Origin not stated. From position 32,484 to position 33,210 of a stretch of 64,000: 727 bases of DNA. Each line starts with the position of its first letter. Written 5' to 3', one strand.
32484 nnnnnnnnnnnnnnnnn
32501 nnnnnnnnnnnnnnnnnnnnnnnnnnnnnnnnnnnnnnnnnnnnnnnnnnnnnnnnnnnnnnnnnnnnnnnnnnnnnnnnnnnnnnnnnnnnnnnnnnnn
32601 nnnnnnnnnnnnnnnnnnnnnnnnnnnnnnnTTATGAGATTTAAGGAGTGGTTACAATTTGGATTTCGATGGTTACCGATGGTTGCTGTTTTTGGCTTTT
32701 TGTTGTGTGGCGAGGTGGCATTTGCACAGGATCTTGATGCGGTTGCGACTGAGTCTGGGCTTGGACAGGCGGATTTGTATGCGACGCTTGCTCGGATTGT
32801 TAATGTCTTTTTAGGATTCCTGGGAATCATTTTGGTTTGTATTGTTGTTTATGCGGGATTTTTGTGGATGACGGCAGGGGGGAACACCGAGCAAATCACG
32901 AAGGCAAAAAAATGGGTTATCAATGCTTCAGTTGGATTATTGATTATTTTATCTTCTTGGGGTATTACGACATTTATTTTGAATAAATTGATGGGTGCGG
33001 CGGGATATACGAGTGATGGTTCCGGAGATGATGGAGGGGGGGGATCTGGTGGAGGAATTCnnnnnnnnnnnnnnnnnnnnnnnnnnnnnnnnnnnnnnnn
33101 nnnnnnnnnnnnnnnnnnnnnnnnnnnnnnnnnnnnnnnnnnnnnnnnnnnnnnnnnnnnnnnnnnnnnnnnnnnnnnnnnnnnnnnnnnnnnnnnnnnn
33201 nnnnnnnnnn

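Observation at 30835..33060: Shared pilin-like (VirB2/TrbC-topology) N-terminal module on both giant proteins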

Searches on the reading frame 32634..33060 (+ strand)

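Call 6: search_protein_families(library=pfam, proteins=[window:32634-33060:+], max_evalue=1)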
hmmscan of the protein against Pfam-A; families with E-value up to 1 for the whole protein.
window:32634-33060:+ (142 aa): 8 families
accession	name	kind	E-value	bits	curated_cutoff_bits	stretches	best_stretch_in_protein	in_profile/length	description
PF18895.5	T4SS_pilin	-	6.6e-10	39.4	26.6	1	48-115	5-71/71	Type IV secretion system pilin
PF02028.23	BCCT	-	0.015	14.2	27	1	37-124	191-278/485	BCCT, betaine/carnitine/choline family transporter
PF05987.18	DUF898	-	0.049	13.2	28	1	10-106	135-233/336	Bacterial protein of unknown function (DUF898)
PF02322.20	Cyt_bd_oxida_II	-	0.055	13.3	35.6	1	29-116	131-212/302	Cytochrome bd terminal oxidase subunit II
PF21716.3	dnstrm_HI1420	-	0.095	13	27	1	26-53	38-65/90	Probable addiction module antidote protein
PF10267.14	Tmemb_cc2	-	0.28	10.8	32.8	1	35-77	329-370/397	Predicted transmembrane and coiled-coil 2 protein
PF04290.18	DctQ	-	0.38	11.1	28.3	1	48-107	57-118/132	Tripartite ATP-independent periplasmic transporters, DctQ component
PF14979.11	TMEM52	-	0.76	10.2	26.4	0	5-29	5-29/132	Transmembrane 52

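Call 14: find_homologous_proteins(query=window:32634-33060:+, max_evalue=0.001)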
Query window:32634-33060:+ (142 aa): 40 proteins with E <= 0.001 among 130 candidates.
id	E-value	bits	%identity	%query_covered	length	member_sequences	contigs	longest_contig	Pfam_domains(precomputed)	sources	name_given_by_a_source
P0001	1.7e-21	95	48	73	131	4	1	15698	PF18895.6,PF04956.19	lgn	-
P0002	6.7e-21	93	46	70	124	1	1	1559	PF18895.6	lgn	-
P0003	2.2e-20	91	52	68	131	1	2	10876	PF18895.6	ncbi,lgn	-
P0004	3.5e-19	87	52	68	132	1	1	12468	PF18895.6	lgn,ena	-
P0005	3.8e-19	87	44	86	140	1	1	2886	PF18895.6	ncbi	-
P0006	3.8e-19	87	41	82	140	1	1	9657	PF18895.6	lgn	-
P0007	4.2e-18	84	47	76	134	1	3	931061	PF18895.6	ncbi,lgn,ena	-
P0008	4.4e-18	84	46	79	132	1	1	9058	PF18895.6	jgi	jgi:hypothetical protein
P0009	4.6e-18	84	49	64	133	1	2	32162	PF18895.6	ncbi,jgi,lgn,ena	-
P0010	5.3e-18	84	49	59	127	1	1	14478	PF18895.6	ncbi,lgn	-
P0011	5.5e-18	83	54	56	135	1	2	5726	PF18895.6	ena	-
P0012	7.4e-18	83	49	59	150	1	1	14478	PF18895.6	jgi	jgi:hypothetical protein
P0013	1.4e-17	82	49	60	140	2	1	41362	PF18895.6,PF04956.19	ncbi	-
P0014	1.4e-17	82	43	84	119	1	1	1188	PF18895.6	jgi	-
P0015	2.2e-17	82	51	51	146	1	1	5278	PF18895.6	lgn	-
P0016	2.2e-17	81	51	51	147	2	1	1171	PF18895.6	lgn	-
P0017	1.4e-16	79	48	53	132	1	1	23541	PF18895.6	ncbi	-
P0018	1.3e-15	76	43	72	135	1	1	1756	PF18895.6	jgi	-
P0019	1.6e-15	75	45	65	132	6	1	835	PF18895.6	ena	-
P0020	1.7e-15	75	43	76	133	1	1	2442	PF18895.6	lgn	-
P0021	2.6e-15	75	41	68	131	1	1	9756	PF18895.6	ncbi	-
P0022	2.6e-15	75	41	67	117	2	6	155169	PF18895.6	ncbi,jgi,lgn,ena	-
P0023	7.4e-15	73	45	53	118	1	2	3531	PF18895.6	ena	-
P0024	8.3e-15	73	44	65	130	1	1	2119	PF18895.6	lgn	-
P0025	1.2e-14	73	37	85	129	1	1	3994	PF18895.6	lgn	-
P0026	1.4e-14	72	47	56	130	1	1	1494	PF18895.6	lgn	-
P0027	4.0e-14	71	42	65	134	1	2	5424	PF18895.6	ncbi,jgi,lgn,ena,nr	ncbi:MAG: hypothetical protein PHC70_05355 [Patescibacteria group bacterium]|jgi:hypothetical protei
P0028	4.9e-14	71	42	65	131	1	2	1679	PF18895.6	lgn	-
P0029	4.9e-14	71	42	61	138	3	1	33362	PF18895.6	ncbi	-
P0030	6.1e-14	70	49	51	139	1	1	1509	PF18895.6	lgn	-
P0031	1.3e-13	69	42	50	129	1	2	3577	PF18895.6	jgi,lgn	-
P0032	1.9e-13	69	51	50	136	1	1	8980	PF18895.6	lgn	-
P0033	2.3e-13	68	47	51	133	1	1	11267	PF18895.6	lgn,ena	-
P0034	2.9e-13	68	47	51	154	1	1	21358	PF18895.6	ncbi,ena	-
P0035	6.6e-13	67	44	62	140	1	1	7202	PF18895.6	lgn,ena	-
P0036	7.1e-13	67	43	47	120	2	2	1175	PF18895.6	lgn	-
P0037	7.8e-13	67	49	48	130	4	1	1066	PF18895.6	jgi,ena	-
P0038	3.3e-12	65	46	52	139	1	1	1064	PF18895.6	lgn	-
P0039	9.6e-12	63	45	61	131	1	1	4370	PF18895.6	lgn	-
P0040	5.5e-10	58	38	55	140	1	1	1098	PF18895.6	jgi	jgi:hypothetical protein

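Call 32: search_solved_structures(query=A1, max_evalue=10, show_alignments=3)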
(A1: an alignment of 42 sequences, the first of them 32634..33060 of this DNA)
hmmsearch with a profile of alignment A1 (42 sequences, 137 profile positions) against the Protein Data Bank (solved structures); distinct sequences matched with E-value up to 10: 0.

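Call 36: find_related_loci(query=A1, collection=genome_contigs, flank=10000)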
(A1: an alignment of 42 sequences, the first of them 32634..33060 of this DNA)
Query A1 (142 aa) in genome_contigs; peptide patterns used: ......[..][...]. (x = any residue, [..] = any of these).
588 stretches matched a pattern; 585 encode a relative of the query (tblastn E <= 1e-3); the best 80 are kept; 78 distinct loci.
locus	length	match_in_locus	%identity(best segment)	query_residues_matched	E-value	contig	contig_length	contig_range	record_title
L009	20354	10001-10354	53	22-129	7e-31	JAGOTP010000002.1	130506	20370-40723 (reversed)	Patescibacteria group bacterium isolate Gw_Eff_bin_431 Gw_Eff_138_length_130506_cov_10.570652, whole genome shotgun sequ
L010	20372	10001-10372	44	3-122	3e-30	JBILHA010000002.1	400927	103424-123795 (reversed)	MAG: Candidatus Kapaibacterium sp. isolate ME2016-10-14_3300044974_group7_bin65 Rohwer_bin1516_scaffold_1_c2, whole geno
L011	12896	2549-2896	50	2-117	4e-30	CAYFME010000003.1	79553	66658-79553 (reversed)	MAG TPA_asm: uncultured Gammaproteobacteria bacterium isolate ERP019367_co1_56 genome assembly, contig: NODE_389_length_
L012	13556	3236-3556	49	9-120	1e-29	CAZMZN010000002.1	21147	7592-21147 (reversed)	MAG TPA_asm: uncultured Gammaproteobacteria bacterium isolate SRP162660_co2_224 genome assembly, contig: NODE_732_length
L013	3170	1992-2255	59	41-128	3e-29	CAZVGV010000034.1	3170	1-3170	MAG TPA_asm: uncultured Gammaproteobacteria bacterium isolate SRP219642_co6_390 genome assembly, contig: NODE_32697_leng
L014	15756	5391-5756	47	11-125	5e-29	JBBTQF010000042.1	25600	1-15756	MAG: Patescibacteria group bacterium isolate H43-bin187_1 H43_bin187_1_000000000042, whole genome shotgun sequence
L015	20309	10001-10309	51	19-119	1e-28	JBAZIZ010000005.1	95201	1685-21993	MAG: Patescibacteria group bacterium isolate SO_2017_LW4_107 scaffold_716_c1_LW137-91_2017, whole genome shotgun sequenc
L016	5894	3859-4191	50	14-122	3e-28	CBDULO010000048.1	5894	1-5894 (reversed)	MAG TPA_asm: uncultured bacterium isolate SRR18550247_binner12_Refined_17 genome assembly, contig: ERZ25074849.1146, who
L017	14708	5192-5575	42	23-140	3e-28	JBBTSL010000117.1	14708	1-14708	MAG: Patescibacteria group bacterium isolate H41-bin286_1 H41_bin286_1_000000000117, whole genome shotgun sequence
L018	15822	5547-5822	57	42-132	3e-28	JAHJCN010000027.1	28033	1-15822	MAG: Patescibacteria group bacterium isolate Modern_marine.mb.308 Modern_marine.mb.308_k141_606744, whole genome shotgun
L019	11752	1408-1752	47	22-138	2e-28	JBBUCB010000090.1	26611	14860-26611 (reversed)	MAG: Patescibacteria group bacterium isolate H41-bin178_1 H41_bin178_1_000000000090, whole genome shotgun sequence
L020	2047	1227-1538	51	17-122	3e-28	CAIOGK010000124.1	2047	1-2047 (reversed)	Candidatus Falkowbacteria bacterium isolate Loclat_bin-04004 genome assembly, contig: bin-04004:124/137, whole genome sh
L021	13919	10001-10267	57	34-122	9e-28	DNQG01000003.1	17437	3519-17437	MAG TPA_asm: Candidatus Magasanikbacteria bacterium isolate UBA10197 contig_21453, whole genome shotgun sequence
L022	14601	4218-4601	45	8-122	5e-28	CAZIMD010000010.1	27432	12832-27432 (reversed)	MAG TPA_asm: uncultured Gammaproteobacteria bacterium isolate SRP257259_co1_247 genome assembly, contig: NODE_1907_lengt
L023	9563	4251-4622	46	3-122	8e-28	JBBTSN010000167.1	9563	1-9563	MAG: Patescibacteria group bacterium isolate H41-bin180_1 H41_bin180_1_000000000167, whole genome shotgun sequence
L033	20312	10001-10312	50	16-120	4e-27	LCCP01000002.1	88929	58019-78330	MAG: Parcubacteria group bacterium GW2011_GWC2_42_12 UU95_C0002, whole genome shotgun sequence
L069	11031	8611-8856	54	38-119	2e-25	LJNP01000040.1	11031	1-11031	MAG: Parcubacteria bacterium SG8_24 WOR_8-12_6704, whole genome shotgun sequence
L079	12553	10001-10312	45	15-122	5e-25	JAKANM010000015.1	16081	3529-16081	MAG: bacterium isolate WY5.bin71 NODE_5931_length_16081_cov_1.849505, whole genome shotgun sequence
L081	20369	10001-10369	39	17-133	4e-25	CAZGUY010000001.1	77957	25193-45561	MAG TPA_asm: uncultured Gammaproteobacteria bacterium isolate binchicken_co77_94 genome assembly, contig: NODE_341_lengt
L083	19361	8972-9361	44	1-122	4e-25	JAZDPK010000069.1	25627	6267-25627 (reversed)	MAG: Parcubacteria group bacterium isolate MEGAHIT-group-0.83 k141_6335056, whole genome shotgun sequence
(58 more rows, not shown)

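Call 38: predict_structure(alignment_id=A1)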
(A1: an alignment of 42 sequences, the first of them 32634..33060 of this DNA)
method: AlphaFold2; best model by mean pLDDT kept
length: 142 residues; sequences in the alignment: 42
mean_pLDDT: 74.9   pTM: 0.51
mean pLDDT of the five models: 74.9, 71.9, 71.6, 63.0, 61.9
residues with pLDDT >= 90: 16; 70-90: 64; 50-70: 61; < 50: 1
segments of 3 or more residues with pLDDT < 50: none
pLDDT, mean of each block of 10 residues (from residue 1): 59 67 62 62 68 83 88 89 89 89 89 85 66 55 59
secondary structure, 60 per line:
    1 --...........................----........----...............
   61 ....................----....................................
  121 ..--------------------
elements in order: H3-29 H34-41 H46-80 H85-122

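Call 41: search_protein_families(library=pfam, proteins=[L017:11886-14105:+, L017:821-2245:+, L017:8132-9280:+, L081:18149-20368:+, L081:16603-18330:+, L081:6963-8345:+, L081:5758-6963:+, L083:15212-18016:+, L083:4919-6367:+, L079:6322-7779:+], max_evalue=0.001)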
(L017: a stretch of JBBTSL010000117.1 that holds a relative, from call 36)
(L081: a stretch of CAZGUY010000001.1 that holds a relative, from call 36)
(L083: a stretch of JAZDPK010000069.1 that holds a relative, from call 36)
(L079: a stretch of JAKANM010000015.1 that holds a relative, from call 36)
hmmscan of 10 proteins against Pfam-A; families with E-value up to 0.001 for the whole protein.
L017:11886-14105:+ (740 aa): 4 families
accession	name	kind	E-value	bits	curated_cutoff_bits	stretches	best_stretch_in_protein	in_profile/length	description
PF01138.27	RNase_PH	-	8.9e-48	162.4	25.5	2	14-146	2-130/130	3' exoribonuclease family, domain 1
PF03725.20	RNase_PH_C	-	2.1e-18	66.4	20.8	2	149-212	1-66/67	3' exoribonuclease family, domain 2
PF00575.29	S1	-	6.3e-18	65.4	22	1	633-702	4-74/74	S1 RNA binding domain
PF00013.35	KH_1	-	3.4e-11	43.2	21.5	1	568-624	2-64/66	KH domain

L017:821-2245:+ (475 aa): 2 families
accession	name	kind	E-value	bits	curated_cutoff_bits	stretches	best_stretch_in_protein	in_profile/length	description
PF13416.11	SBP_bac_8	-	7.4e-19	69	27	1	69-403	3-264/279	Bacterial extracellular solute-binding protein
PF01547.30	SBP_bac_1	-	1e-16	62.3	26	1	60-383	6-301/307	Bacterial extracellular solute-binding protein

L017:8132-9280:+ (383 aa): 2 families
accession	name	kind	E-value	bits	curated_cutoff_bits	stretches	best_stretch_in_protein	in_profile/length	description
PF06925.17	MGDG_synth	-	5.7e-11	43.2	25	1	20-181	1-165/169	Monogalactosyldiacylglycerol (MGDG) synthase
PF04101.22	Glyco_tran_28_C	-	2.4e-08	34.6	22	1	231-311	23-101/166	Glycosyltransferase family 28 C-terminal domain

L081:18149-20368:+ (740 aa): 1 family
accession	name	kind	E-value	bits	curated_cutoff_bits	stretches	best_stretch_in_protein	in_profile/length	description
PF02018.23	CBM_4_9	-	1.8e-10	41.7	25.9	1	202-346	3-129/136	Carbohydrate binding domain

L081:16603-18330:+ (576 aa): 0 families

L081:6963-8345:+ (461 aa): 2 families
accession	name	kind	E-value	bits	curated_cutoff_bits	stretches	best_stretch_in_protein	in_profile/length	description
PF01547.30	SBP_bac_1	-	2.6e-21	77.4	26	1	56-374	10-300/307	Bacterial extracellular solute-binding protein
PF13416.11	SBP_bac_8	-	9.4e-20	72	27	1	61-388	4-257/279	Bacterial extracellular solute-binding protein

L081:5758-6963:+ (402 aa): 4 families
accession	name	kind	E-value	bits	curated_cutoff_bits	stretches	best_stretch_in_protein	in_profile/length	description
PF00579.31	tRNA-synt_1b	-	3.5e-68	230.5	21.1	1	37-320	4-291/292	tRNA synthetases class I (W and Y)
PF22421.1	SYY_C-terminal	-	2.9e-10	40.3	27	1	327-395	7-80/83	Tyrosine--tRNA ligase SYY-like C-terminal domain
PF01479.30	S4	-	1.2e-08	34.9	22.8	1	340-382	2-44/48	S4 domain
PF00133.28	tRNA-synt_1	-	0.00072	18.9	22.7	0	166-239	307-384/414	tRNA synthetases class I (I, L, M and V)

L083:15212-18016:+ (935 aa): 3 families
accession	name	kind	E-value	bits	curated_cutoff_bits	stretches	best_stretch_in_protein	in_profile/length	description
PF00912.28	Transgly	-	6.3e-57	192.3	27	1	83-256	5-177/178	Transglycosylase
PF00905.27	Transpeptidase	-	5.9e-23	82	22.1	1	346-619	2-298/299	Penicillin binding protein transpeptidase domain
PF17957.7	Big_7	-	1.1e-15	58.4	24.1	1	744-813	1-70/70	Bacterial Ig domain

L083:4919-6367:+ (483 aa): 2 families
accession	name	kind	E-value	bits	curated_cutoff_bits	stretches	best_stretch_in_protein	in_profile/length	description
PF01547.30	SBP_bac_1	-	2.3e-24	87.4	26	1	57-394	7-305/307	Bacterial extracellular solute-binding protein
PF13416.11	SBP_bac_8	-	2.5e-20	73.9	27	1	63-401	2-255/279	Bacterial extracellular solute-binding protein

L079:6322-7779:+ (486 aa): 2 families
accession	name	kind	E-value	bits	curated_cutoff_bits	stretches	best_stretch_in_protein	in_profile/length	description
PF01547.30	SBP_bac_1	-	1.4e-23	84.8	26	1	73-397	7-304/307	Bacterial extracellular solute-binding protein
PF13416.11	SBP_bac_8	-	8.5e-21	75.4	27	1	80-413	3-263/279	Bacterial extracellular solute-binding protein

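Call 42: fold_search(model_id=the predicted structure, library=pdb)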
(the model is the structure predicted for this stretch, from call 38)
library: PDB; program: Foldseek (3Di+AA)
matches with E <= 10: 153; with E <= 0.001: 0
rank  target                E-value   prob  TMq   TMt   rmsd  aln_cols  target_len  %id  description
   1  9vub_A                1.4e-01  0.99  0.50  0.20   8.4       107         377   14  channel C complex with 3 (released 2026-03-11)
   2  9vub_C                2.6e-01  0.97  0.50  0.20   8.4       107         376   14  channel C complex with 3 (released 2026-03-11)
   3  6cnn_A                3.4e-01  0.96  0.50  0.21   8.8       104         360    8  Cryo-EM structure of the human SK4/calmodulin channel complex in the Ca2+ bound state I (released 2018-05-02)
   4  9o53_A                4.3e-01  0.94  0.47  0.20   8.4        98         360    9  Cryo-EM structure of the human SK2-4 chimera/calmodulin channel complex bound to a small molecule inhibitor (released 2025-07-09)
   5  9o48_A                8.2e-01  0.84  0.49  0.20   8.2       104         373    9  Cryo-EM structure of the human SK2-4 chimera/calmodulin channel complex in the Ca2+ bound state (released 2025-07-09)
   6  9o85_A                8.2e-01  0.82  0.49  0.20   8.6       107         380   14  Cryo-EM structure of KCa2.2_I/calmodulin channel in complex with rimtuzalcap (released 2025-06-18)
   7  9jfj_A                1.3e+00  0.87  0.45  0.29   3.6        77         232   10  Crystal structure of the cytoplasmic domain of ZraS in ADP-bound form (released 2025-03-26)
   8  4bix_B                1.4e+00  0.57  0.39  0.26   6.7        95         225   14  Crystal structure of CpxAHDC (monoclinic form 1) (released 2014-02-12)
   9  4biv_A                1.4e+00  0.20  0.26  0.17   8.3        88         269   15  Crystal structure of CpxAHDC (trigonal form) (released 2014-02-12)
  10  4biy_B                1.5e+00  0.18  0.26  0.19   7.3        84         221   14  Crystal structure of CpxAHDC (monoclinic form 2) (released 2014-02-12)
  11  9y5q_A                1.7e+00  0.77  0.51  0.21   4.3        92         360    6  Cryo EM structure of KCa3.1_R355K_I/calmodulin channel in complex with rimtuzalcap (released 2025-10-15)
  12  3tul_C                1.9e+00  0.41  0.43  0.46   8.9       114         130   14  Crystal structure of N-terminal region of Type III Secretion Major Translocator SipB (residues 82-226) (released 2012-02-15)
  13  8vc9_B                2.0e+00  0.30  0.34  0.15  22.4        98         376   11  Hybrid response regulator LvrB from Leptospira / phosphorylated REC form (released 2024-12-18)
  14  3tul_B                2.2e+00  0.35  0.43  0.46   9.3       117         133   14  Crystal structure of N-terminal region of Type III Secretion Major Translocator SipB (residues 82-226) (released 2012-02-15)
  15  3q84_H                2.6e+00  0.66  0.48  0.25   2.3        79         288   13  Crystal structure of human PACSIN 1 F-BAR domain (released 2012-02-22)
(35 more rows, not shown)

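Call 50: search_protein_families(library=pfam, alignment_id=A1, max_evalue=0.01)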
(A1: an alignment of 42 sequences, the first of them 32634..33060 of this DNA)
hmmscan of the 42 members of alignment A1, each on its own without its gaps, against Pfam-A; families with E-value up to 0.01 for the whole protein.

A. member 1, window:32634-33060:+ (142 aa): 1 family
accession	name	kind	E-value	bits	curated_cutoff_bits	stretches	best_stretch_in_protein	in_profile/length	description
PF18895.5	T4SS_pilin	-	6.6e-10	39.4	26.6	1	48-115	5-71/71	Type IV secretion system pilin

B. families by the number of members that match (of 42 scanned): 9 families
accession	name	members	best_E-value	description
PF18895.5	T4SS_pilin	42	3.2e-13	Type IV secretion system pilin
PF04956.18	TrbC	12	2.9e-06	TrbC/VIRB2 pilin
PF04290.18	DctQ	6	3.2e-05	Tripartite ATP-independent periplasmic transporters, DctQ component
PF02322.20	Cyt_bd_oxida_II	6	0.00024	Cytochrome bd terminal oxidase subunit II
PF05987.18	DUF898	4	0.00069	Bacterial protein of unknown function (DUF898)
PF01554.23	MatE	2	0.0013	MatE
PF04479.18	RTA1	1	0.0048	RTA1 like protein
PF05545.16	FixQ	1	0.0052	Cbb3-type cytochrome oxidase component FixQ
PF02417.20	Chromate_transp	1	0.0065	Chromate transporter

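Call 54: search_protein_representatives(alignment_id=A1)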
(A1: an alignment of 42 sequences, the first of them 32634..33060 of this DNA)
Query: 42 sequences, 137 profile positions. Proteins with E-value up to 0.001 (for the whole library): 73343; up to 1e-10: 26161; up to 1e-30: 724. The best 150 are listed.
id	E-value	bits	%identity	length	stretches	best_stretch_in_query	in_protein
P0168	1.5e-71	255.0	-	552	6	50-127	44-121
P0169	7.5e-69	246.3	-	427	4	53-127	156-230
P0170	1.4e-65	235.7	-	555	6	10-121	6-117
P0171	4.3e-65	234.1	-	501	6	58-126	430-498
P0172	1.5e-60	219.4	-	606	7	54-118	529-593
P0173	2.0e-60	219.0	-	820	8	61-126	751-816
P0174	4.7e-60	217.8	-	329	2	47-134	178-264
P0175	2.6e-58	212.1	-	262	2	13-136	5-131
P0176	6.1e-58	210.9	-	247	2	39-134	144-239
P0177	1.2e-57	210.0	-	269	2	42-133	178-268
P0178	5.4e-56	204.6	-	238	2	42-135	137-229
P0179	1.3e-55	203.4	-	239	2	41-132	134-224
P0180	2.8e-55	202.3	-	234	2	43-129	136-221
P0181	3.5e-55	202.0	-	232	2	42-129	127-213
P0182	1.2e-54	200.2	-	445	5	56-134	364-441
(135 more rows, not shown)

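Call 84: find_encoding_contigs(protein=P0007, flank=10000, max_places=1)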
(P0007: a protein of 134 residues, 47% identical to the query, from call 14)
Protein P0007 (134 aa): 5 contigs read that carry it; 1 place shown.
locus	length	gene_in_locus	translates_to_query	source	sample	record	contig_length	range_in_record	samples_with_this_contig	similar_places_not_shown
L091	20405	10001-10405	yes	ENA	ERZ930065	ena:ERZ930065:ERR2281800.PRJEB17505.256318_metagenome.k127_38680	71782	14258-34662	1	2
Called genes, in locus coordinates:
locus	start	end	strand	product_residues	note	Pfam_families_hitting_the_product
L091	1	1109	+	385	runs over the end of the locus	PF04348:LppC, PF13433:Peripla_BP_5, PF13458:Peripla_BP_6, PF01094:ANF_receptor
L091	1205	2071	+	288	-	PF02653:BPD_transp_2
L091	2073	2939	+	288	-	PF02653:BPD_transp_2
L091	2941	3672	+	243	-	PF13476:AAA_23 (weak), PF02463:SMC_N (faint), PF00005:ABC_tran, PF13175:AAA_15 (faint), PF13304:AAA_21, PF12399:BCA_ABC_TP_C (weak)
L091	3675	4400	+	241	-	PF02463:SMC_N (faint), PF00005:ABC_tran, PF13304:AAA_21 (faint)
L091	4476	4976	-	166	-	-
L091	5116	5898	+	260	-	PF01978:TrmB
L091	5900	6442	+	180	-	PF00293:NUDIX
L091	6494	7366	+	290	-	PF00483:NTP_transferase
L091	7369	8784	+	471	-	PF01547:SBP_bac_1, PF13416:SBP_bac_8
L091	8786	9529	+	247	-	PF18895:T4SS_pilin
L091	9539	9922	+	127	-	PF18895:T4SS_pilin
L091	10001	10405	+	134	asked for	PF18895:T4SS_pilin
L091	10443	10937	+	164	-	PF18895:T4SS_pilin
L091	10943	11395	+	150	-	PF18895:T4SS_pilin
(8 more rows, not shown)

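Call 85: find_encoding_contigs(protein=P0022, flank=10000, max_places=1)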
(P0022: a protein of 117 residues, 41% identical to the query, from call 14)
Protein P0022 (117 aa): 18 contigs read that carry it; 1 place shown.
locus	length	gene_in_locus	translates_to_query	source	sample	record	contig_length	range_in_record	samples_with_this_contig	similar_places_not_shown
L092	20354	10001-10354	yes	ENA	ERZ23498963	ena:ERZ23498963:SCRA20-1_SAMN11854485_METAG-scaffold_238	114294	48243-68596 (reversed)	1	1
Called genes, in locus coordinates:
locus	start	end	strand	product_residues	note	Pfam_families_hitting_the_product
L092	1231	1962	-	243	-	PF01978:TrmB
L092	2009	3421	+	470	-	PF01943:Polysacc_synt, PF13440:Polysacc_synt_3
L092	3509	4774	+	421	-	PF04932:Wzy_C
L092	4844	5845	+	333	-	-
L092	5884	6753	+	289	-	PF00483:NTP_transferase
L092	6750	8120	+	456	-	PF01547:SBP_bac_1, PF13416:SBP_bac_8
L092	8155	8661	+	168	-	-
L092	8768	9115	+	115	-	PF18895:T4SS_pilin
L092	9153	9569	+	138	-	PF04956:TrbC (weak), PF18895:T4SS_pilin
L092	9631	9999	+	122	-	PF18895:T4SS_pilin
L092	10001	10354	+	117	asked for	PF18895:T4SS_pilin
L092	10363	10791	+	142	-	PF18895:T4SS_pilin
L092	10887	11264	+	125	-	PF18895:T4SS_pilin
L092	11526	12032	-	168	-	-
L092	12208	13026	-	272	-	-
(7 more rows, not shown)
